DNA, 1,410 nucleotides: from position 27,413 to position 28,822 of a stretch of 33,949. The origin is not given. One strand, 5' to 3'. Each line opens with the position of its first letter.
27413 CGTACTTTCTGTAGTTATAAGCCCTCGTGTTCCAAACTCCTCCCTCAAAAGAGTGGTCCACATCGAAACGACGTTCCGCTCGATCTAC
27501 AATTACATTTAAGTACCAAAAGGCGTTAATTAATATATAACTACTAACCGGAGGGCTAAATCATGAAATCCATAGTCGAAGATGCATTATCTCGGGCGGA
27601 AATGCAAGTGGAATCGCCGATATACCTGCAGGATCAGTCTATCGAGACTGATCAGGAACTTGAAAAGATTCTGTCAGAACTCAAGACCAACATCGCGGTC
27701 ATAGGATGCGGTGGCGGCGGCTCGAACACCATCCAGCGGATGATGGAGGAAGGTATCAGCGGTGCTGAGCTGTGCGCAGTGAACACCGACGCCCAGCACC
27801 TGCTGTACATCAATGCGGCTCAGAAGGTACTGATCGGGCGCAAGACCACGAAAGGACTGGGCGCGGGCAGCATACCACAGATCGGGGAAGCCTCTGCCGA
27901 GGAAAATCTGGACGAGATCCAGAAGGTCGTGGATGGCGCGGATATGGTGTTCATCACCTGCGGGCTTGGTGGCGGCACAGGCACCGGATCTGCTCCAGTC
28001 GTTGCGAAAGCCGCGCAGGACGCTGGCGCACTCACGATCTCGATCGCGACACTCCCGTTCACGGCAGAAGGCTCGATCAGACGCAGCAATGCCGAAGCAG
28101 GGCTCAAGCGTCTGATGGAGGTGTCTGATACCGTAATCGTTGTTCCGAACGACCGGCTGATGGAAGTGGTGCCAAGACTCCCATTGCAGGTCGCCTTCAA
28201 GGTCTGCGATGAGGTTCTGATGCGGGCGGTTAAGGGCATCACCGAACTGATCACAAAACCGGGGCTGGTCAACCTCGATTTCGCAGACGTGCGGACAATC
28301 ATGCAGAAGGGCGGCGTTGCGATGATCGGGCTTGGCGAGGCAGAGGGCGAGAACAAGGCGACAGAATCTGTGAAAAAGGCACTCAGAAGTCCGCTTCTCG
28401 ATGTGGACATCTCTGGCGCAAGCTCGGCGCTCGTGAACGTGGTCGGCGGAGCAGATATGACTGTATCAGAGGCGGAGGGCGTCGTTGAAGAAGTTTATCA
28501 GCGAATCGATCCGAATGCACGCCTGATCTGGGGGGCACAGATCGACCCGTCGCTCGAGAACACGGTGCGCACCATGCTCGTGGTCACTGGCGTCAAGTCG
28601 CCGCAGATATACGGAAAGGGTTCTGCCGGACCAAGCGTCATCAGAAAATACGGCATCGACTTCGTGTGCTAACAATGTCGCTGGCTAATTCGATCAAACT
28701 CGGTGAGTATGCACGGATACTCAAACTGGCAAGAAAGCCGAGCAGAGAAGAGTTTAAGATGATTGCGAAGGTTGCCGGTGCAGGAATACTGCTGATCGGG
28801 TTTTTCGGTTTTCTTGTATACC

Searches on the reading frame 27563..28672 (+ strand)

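Call 66: search_protein_families(library=pfam, proteins=[window:27563-28672:+], max_evalue=0.001)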
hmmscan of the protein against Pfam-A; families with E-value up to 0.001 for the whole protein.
window:27563-28672:+ (369 aa): 2 families
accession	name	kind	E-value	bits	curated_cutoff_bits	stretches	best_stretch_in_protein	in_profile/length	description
PF00091.31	Tubulin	-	1.1e-48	166.5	33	1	43-203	1-189/190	Tubulin/FtsZ family, GTPase domain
PF12327.13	FtsZ_C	-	1e-35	122.4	27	1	251-345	1-95/95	FtsZ family, C-terminal domain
